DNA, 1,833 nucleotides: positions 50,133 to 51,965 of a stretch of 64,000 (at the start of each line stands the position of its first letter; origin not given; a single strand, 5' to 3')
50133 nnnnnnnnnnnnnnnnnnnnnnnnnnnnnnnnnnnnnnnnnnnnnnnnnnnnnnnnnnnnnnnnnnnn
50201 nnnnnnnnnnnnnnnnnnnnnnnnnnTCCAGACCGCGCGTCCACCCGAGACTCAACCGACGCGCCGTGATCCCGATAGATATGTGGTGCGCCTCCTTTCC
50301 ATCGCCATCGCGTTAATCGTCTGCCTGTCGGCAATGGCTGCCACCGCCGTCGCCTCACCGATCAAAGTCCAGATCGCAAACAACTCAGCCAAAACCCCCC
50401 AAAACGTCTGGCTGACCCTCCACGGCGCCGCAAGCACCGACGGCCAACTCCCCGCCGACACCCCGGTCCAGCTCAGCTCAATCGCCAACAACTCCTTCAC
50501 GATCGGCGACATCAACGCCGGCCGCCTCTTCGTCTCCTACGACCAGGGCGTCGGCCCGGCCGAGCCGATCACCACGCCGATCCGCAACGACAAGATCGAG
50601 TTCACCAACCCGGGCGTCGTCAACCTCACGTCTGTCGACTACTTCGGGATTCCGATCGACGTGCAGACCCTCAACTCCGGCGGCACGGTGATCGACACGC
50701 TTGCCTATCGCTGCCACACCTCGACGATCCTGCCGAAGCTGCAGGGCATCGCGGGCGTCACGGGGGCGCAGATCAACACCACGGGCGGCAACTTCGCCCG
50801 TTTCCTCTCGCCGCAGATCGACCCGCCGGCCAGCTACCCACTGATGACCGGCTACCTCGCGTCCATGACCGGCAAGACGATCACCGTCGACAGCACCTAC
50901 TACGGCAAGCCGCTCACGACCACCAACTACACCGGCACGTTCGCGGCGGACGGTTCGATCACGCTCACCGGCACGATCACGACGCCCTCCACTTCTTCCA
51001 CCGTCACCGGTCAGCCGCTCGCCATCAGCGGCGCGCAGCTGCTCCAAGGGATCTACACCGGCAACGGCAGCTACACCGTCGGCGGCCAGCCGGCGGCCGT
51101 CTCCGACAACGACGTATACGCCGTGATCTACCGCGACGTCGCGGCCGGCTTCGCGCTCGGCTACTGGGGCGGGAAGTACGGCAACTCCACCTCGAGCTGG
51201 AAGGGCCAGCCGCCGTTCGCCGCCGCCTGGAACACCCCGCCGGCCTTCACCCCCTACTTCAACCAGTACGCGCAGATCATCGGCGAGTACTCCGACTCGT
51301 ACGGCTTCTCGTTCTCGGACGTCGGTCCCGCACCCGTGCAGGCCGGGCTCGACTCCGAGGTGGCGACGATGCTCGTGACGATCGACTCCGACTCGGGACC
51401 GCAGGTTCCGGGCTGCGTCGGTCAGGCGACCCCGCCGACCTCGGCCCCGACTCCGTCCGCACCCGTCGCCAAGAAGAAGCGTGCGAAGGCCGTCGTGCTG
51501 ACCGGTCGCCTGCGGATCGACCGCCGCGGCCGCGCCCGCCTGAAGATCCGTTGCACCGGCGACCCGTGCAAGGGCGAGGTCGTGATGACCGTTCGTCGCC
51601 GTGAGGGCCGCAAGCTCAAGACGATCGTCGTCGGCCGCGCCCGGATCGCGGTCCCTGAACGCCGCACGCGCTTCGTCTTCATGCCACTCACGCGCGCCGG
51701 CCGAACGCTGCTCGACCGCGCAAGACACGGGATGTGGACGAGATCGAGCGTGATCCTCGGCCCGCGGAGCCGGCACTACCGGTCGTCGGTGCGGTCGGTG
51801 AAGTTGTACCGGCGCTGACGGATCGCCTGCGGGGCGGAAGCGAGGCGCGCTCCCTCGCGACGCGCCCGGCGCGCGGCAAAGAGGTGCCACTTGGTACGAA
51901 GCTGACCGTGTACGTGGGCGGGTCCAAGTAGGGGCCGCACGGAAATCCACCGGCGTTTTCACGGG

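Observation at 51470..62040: A recurrent basic C-terminal Cys-pair module shared by three otherwise unrelated secreted proteins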

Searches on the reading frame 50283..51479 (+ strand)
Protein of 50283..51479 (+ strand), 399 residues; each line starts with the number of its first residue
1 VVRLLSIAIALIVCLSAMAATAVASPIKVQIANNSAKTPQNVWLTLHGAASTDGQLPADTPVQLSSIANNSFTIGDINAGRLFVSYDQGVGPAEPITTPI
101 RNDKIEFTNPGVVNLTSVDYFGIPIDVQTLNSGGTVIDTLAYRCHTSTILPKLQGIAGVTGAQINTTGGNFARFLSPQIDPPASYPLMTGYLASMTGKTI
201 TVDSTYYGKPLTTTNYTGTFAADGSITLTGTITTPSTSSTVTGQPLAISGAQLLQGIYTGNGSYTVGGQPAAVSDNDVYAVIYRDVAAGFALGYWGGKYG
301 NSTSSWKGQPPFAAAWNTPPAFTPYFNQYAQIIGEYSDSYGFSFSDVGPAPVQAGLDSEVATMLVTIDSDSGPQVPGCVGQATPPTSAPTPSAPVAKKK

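Call 78: search_solved_structures(query=window:50283-51479:+, max_evalue=1)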
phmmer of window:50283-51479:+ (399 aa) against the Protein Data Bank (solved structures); distinct sequences matched with E-value up to 1: 0.

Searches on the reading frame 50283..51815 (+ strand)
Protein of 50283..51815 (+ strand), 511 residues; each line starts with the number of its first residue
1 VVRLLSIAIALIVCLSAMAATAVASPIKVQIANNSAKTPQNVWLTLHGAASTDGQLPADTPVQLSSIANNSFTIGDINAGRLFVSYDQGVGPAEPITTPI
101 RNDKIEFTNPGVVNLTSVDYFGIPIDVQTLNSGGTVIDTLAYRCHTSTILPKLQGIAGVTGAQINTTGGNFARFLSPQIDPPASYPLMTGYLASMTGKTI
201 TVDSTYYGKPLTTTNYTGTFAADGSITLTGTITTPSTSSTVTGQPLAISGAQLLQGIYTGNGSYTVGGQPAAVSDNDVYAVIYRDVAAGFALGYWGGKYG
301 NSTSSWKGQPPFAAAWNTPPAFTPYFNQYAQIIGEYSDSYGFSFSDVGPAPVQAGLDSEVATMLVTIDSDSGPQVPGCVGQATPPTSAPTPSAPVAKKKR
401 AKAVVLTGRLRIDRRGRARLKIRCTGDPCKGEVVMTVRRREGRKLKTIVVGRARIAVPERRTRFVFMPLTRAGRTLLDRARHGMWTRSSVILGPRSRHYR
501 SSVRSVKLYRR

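Call 3: search_protein_families(library=pfam, proteins=[window:50283-51815:+], max_evalue=0.1)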
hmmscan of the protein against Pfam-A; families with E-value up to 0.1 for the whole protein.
window:50283-51815:+ (511 aa): 2 families
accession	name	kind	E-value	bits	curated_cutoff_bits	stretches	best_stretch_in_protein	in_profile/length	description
PF16483.10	Glyco_hydro_64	-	1.9e-05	24.5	27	1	102-351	121-350/370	Beta-1,3-glucanase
PF05488.18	PAAR_motif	-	0.02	15.5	27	1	229-274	8-58/70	PAAR motif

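Call 4: search_protein_families(library=ncbifam, proteins=[window:50283-51815:+], max_evalue=0.1)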
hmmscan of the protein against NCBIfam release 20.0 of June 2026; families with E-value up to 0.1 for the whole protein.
window:50283-51815:+ (511 aa): 0 families

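Call 40: list_cluster_members(proteins=[P0002, P0003, P0005, P0006, P0007, P0008, P0010, P0011, window:50283-51815:+, window:59434-60018:+])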
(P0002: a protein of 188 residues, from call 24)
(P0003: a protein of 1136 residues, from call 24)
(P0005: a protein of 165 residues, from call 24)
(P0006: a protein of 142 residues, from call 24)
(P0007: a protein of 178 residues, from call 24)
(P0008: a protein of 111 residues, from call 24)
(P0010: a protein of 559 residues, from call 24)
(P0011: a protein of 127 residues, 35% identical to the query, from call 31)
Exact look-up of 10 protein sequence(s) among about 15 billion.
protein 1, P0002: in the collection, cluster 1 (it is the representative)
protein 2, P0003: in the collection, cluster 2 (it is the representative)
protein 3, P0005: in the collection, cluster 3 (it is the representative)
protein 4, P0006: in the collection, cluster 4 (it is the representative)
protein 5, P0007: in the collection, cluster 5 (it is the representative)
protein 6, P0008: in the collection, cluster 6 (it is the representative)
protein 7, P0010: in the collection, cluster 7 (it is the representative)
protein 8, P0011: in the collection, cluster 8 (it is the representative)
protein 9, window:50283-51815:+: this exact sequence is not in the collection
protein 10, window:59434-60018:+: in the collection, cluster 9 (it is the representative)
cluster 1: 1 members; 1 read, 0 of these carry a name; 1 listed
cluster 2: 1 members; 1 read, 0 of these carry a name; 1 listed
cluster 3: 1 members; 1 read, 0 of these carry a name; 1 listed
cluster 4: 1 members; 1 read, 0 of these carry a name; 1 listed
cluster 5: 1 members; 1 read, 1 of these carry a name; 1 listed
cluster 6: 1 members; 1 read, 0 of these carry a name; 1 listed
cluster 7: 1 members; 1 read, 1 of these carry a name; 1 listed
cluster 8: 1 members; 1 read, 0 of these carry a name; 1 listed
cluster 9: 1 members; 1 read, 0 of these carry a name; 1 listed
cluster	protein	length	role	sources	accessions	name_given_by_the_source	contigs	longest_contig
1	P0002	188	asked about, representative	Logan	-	-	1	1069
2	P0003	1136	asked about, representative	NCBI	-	-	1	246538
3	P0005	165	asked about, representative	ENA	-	-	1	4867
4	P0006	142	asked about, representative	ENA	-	-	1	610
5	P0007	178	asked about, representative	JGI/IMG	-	hypothetical protein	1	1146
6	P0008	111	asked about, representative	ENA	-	-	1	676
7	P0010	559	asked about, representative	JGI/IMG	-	PKD repeat protein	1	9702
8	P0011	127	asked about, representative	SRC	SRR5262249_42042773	-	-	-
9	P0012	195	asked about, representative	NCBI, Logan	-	-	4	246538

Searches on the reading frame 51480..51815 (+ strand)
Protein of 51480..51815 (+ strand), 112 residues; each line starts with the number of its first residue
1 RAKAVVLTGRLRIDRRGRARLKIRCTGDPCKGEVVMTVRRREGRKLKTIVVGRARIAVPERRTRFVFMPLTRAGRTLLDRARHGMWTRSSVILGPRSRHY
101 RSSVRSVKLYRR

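Call 9: find_homologous_proteins(query=window:51480-51815:+, max_evalue=0.01)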
Query seq(112 aa) (112 aa): 1 proteins with E <= 0.01 among 33 candidates.
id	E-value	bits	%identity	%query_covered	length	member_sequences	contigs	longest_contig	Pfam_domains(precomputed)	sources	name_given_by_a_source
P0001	1.0e-33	133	59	89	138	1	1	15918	-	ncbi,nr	ncbi:MAG: hypothetical protein JHD02_06110, partial [Thermoleophilaceae bacterium]|nr:hypothetical p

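Call 13: find_homologous_proteins(query=A2, max_evalue=1)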
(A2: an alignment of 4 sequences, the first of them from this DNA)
Query A2 (4 sequences) (96 aa, profile of the alignment): 1 proteins with E <= 1 among 775 candidates.
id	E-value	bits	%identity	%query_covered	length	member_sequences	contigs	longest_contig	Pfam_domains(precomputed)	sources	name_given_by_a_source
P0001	7.7e-31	124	55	88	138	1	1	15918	-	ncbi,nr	ncbi:MAG: hypothetical protein JHD02_06110, partial [Thermoleophilaceae bacterium]|nr:hypothetical p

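Call 21: find_encoding_contigs(protein=P0001, flank=10000)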
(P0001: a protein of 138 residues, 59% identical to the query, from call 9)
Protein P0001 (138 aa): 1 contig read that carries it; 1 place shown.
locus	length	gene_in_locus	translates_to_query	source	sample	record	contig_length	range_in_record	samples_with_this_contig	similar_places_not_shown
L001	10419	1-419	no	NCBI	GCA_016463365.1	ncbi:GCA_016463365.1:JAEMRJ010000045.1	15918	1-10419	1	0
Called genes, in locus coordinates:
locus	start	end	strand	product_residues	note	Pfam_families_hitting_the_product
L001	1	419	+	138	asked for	?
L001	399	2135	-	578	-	PF02776:TPP_enzyme_N, PF00205:TPP_enzyme_M, PF02775:TPP_enzyme_C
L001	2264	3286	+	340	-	PF04055:Radical_SAM, PF06968:BATS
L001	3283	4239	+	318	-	PF02628:COX15-CtaA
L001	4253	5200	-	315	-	PF00795:CN_hydrolase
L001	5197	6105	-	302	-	PF00781:DAGK_cat, PF19279:YegS_C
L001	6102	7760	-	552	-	PF01565:FAD_binding_4, PF02913:FAD-oxidase_C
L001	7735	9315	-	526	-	PF07992:Pyr_redox_2 (faint), PF00890:FAD_binding_2 (faint), PF01266:DAO, PF16901:DAO_C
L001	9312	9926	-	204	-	PF00440:TetR_N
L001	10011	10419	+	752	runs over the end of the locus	PF07705:CARDB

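Call 22: predict_structure(alignment_id=A2)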
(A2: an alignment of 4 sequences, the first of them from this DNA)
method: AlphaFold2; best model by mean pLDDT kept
length: 96 residues; sequences in the alignment: 4
mean_pLDDT: 76.0   pTM: 0.64
mean pLDDT of the five models: 76.0, 75.2, 74.0, 63.4, 60.7
residues with pLDDT >= 90: 1; 70-90: 77; 50-70: 12; < 50: 6
segments of 3 or more residues with pLDDT < 50: 79-84
pLDDT, mean of each block of 10 residues (from residue 1): 78 77 84 86 77 86 78 65 56 71
secondary structure, 60 per line:
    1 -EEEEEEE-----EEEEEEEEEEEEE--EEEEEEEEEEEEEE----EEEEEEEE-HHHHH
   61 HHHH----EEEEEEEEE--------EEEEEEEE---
elements in order: E2-8 E14-26 E29-42 E47-54 H56-64 E69-77 E86-93
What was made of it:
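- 51480..51815 (+): P1 tail (aa 400-511): bona fide member of the basic Cys-pair beta-sandwich family; net charge +23, pI 12.0. AF2 model pLDDT 76, pTM 0.64, six strands plus one helix (call 22).
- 51552..51569 (+): P1 Cys pair C424-TGDP-C429 at the first hairpin. They flank the loop between strands E2-8 and E14-26 of the model (call 22).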

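Call 24: search_protein_representatives(alignment_id=A2)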
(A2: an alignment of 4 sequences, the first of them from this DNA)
Query: 4 sequences, 93 profile positions. Proteins with E-value up to 0.001 (for the whole library): 9; up to 1e-10: 2; up to 1e-30: 0. The best 9 are listed.
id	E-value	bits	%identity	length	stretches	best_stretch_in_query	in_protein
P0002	2.7e-21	91.7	-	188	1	2-91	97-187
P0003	3.8e-20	88.1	-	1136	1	1-93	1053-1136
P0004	1.0e-07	48.2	-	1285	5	26-77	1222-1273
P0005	2.8e-05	40.4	-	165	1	2-91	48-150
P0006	3.4e-05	40.1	-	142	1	1-92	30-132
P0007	9.6e-05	38.7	-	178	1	4-83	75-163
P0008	1.9e-04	37.7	-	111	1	1-60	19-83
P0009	3.4e-04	36.9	-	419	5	37-69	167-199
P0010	5.6e-04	36.2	-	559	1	8-91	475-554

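Call 28: search_protein_families(library=pfam, proteins=[P0005, P0006, P0007, P0008, P0010, P0002, P0004, P0009], max_evalue=1)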
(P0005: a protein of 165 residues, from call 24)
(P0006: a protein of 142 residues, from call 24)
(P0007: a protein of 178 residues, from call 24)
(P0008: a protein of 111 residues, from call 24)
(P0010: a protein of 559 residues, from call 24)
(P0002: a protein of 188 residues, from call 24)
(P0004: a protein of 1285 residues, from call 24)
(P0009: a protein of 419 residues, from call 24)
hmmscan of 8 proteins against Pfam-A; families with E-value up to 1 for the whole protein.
P0005 (165 aa): 1 family
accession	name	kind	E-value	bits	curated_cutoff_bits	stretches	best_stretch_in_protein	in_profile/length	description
PF17656.6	ChapFlgA_N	-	0.85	10.5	27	0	11-55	32-75/77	FlgA N-terminal domain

P0006 (142 aa): 1 family
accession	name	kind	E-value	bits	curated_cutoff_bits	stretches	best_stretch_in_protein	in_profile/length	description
PF18930.5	DUF5679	-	0.041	14.5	27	1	15-38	7-30/40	Domain of unknown function (DUF5679)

P0007 (178 aa): 0 families

P0008 (111 aa): 3 families
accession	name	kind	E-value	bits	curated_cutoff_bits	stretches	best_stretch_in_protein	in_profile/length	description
PF22067.2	Cep192_D3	-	0.065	13.8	27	1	33-88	27-82/99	Cep192 domain 3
PF17656.6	ChapFlgA_N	-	0.15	12.9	27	1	7-44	39-76/77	FlgA N-terminal domain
PF00411.24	Ribosomal_S11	-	0.2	12.5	25.1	0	4-35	45-76/110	Ribosomal protein S11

P0010 (559 aa): 7 families
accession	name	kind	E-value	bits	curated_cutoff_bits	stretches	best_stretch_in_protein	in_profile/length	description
PF18911.6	PKD_4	-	7.6e-24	84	27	2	262-352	2-85/85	PKD domain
PF00801.26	PKD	-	2.8e-20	72.5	23.5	2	268-347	4-76/80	PKD domain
PF22352.2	K319L-like_PKD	-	6.7e-13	48.9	27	2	375-442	13-84/84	K319L-like, PKD domain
PF16403.11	Bact_surface_Ig-like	-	0.0044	17.5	27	1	397-441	26-70/71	Bacterial surface protein, Ig-like domain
PF19116.6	DUF5801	-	0.082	13.6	27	0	325-350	111-136/137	Domain of unknown function (DUF5801)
PF02010.21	REJ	-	0.12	11.4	25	1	421-450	391-420/452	REJ domain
PF19858.4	OxRdtase_C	-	0.21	11.4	26.3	1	361-405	44-88/163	Bacterial oxidoreductases, C-terminal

P0002 (188 aa): 0 families

P0004 (1285 aa): 4 families
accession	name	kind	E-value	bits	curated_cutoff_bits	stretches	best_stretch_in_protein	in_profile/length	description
PF04468.17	PSP1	-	0.0062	17.3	27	0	582-609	39-66/86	PSP1 C-terminal conserved region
PF13280.12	WYL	-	0.016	15.7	21.8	0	754-792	8-47/70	WYL domain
PF24685.1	OB_RRP5_4th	-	0.18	12.3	31.5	0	907-954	21-68/92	RRP5 OB-fold domain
PF13753.12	SWM_repeat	-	0.94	10.2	27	1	754-788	10-44/86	Putative flagellar system-associated repeat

P0009 (419 aa): 2 families
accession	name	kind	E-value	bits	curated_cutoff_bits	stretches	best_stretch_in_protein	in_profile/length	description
PF00250.24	Forkhead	-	0.00014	22.3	27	0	332-350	49-67/88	Forkhead domain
PF11915.13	DUF3433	-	0.91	10.3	27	0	328-378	39-89/91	Protein of unknown function (DUF3433)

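Call 30: fold_search(model_id=the predicted structure, library=pdb)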
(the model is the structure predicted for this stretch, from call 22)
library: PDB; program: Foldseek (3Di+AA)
matches with E <= 10: 1026; with E <= 0.001: 0
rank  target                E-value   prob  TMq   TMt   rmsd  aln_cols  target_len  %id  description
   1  9x53                  3.2e-02  0.97  0.41  0.32   5.8        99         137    9  Crystal structure of RhoGDI2 in complex with Compound HR3119 (released 2025-10-29)
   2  1xf1_A                3.3e-02  1.00  0.50  0.08   5.6       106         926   12  Structure of C5a peptidase- a key virulence factor from Streptococcus (released 2005-11-22)
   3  3eif                  4.5e-02  0.99  0.48  0.08   5.5       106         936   13  1.9 angstrom crystal structure of the active form of the C5a peptidase from Streptococcus pyogenes (ScpA) (released 2009-02-24)
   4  8xrv_B                6.2e-02  0.99  0.48  0.09   6.9        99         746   14  The crystal structure of a GH3 enzyme CcBgl3B with glucose (released 2024-04-10)
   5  4i3g_B                6.9e-02  0.99  0.50  0.09   6.4       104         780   14  Crystal Structure of DesR, a beta-glucosidase from Streptomyces venezuelae in complex with D-glucose. (released 2013-02-20)
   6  8xrt_F                6.9e-02  0.98  0.48  0.09   6.8        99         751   15  The crystal structure of a GH3 enzyme CcBgl3B (released 2024-04-10)
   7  4gej_E                6.9e-02  0.44  0.28  0.22   8.5       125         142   10  N-terminal domain of VDUP-1 (released 2013-02-27)
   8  2jhx_A                7.2e-02  0.77  0.34  0.28   7.4        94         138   13  CRYSTAL STRUCTURE OF RHOGDI E155H, E157H MUTANT (released 2007-05-08)
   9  5yot_A                7.6e-02  0.98  0.47  0.08   7.4       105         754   15  Isoprimeverose-producing enzyme from Aspergillus oryzae in complex with isoprimeverose (released 2018-11-07)
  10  1ft3_B                8.0e-02  0.80  0.37  0.29   6.9        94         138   14  CRYSTAL STRUCTURE OF TRUNCATED RHOGDI K141A MUTANT (released 2001-05-02)
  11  1ft3_A                8.0e-02  0.75  0.35  0.29   7.5        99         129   10  CRYSTAL STRUCTURE OF TRUNCATED RHOGDI K141A MUTANT (released 2001-05-02)
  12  4i3g_A                8.5e-02  0.98  0.49  0.09   6.8       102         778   13  Crystal Structure of DesR, a beta-glucosidase from Streptomyces venezuelae in complex with D-glucose. (released 2013-02-20)
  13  8xrt_D                8.9e-02  0.98  0.49  0.10   6.8       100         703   17  The crystal structure of a GH3 enzyme CcBgl3B (released 2024-04-10)
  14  8xrv_E                8.9e-02  0.98  0.49  0.09   6.7        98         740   17  The crystal structure of a GH3 enzyme CcBgl3B with glucose (released 2024-04-10)
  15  7eap_A                8.9e-02  0.97  0.45  0.08   7.5       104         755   13  Crystal structure of IpeA-XXXG complex (released 2022-03-16)
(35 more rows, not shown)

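Call 31: find_homologous_proteins(query=A3, max_evalue=10)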
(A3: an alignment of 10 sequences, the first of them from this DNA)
Query A3 (10 sequences) (96 aa, profile of the alignment): 3 proteins with E <= 10 among 1886 candidates.
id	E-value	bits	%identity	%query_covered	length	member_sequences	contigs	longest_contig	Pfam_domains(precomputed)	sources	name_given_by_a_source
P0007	2.0e-23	100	33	76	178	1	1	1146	-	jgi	jgi:hypothetical protein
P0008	1.5e-18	85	34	67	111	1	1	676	-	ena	-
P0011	4.6e-4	38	35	43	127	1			-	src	-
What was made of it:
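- Tried and rejected: They could not enlarge the family (calls 9, 13, 31).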

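Call 63: search_solved_structures(query=A8, max_evalue=10)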
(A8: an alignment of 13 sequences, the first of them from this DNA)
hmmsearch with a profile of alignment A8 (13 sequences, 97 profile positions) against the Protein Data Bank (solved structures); distinct sequences matched with E-value up to 10: 0.
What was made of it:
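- Tried and rejected: A profile search of the PDB sequences found nothing (call 63).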

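Call 64: search_protein_families(library=pfam, alignment_id=A8, max_evalue=10)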
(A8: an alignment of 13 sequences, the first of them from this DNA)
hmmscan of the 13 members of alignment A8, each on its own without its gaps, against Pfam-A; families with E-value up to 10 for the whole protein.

A. member 1, seq(96 aa): 2 families
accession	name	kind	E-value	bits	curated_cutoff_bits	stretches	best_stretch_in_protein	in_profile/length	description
PF15187.11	Augurin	-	0.21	12.2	27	1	34-68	15-49/114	Oesophageal cancer-related gene 4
PF20307.4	divDNAB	-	0.27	10.3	26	1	16-63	287-335/356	Divergent DnaB-like ATPase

B. families by the number of members that match (of 13 scanned): 10 families
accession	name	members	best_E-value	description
PF17883.6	MBG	1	0.0074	MBG domain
PF22067.2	Cep192_D3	1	0.039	Cep192 domain 3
PF11668.13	Gp_UL130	1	0.081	HCMV glycoprotein pUL130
PF23050.1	KH_N4BP1_1st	1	0.12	N4BP1, first type I KH-domain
PF13601.12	HTH_34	1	0.12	Winged helix DNA-binding domain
PF11614.14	FixG_C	1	0.19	IG-like fold at C-terminal of FixG, putative oxidoreductase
PF15187.11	Augurin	1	0.21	Oesophageal cancer-related gene 4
PF20307.4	divDNAB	1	0.27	Divergent DnaB-like ATPase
PF18300.7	DUF5604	1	2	Domain of unknown function (DUF5604)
PF22661.2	CO4A-B_CUB_C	1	4.1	Complement C4A/B CUB C-terminal domain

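Call 82: search_protein_families(library=ncbifam, alignment_id=A8, max_evalue=1)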
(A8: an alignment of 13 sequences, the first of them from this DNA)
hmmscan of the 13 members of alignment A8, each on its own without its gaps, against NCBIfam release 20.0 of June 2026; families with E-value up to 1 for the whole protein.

A. member 1, seq(96 aa): 0 families

B. families by the number of members that match (of 13 scanned): 5 families
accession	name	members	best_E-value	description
NF041112.1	chap_CsgH_alph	1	0.04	curli-like amyloid fiber formation chaperone CsgH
NF052427.1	StpK7MSMEG_1200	1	0.087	serine/threonine protein kinase StpK7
NF009296.0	PRK12653.1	1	0.13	fructose-6-phosphate aldolase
NF011176.0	PRK14581.1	1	0.15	poly-beta-1,6-N-acetyl-D-glucosamine N-deacetylase PgaB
NF053698.1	bfe1_fam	1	0.24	Bfe1 family T6SS effector protein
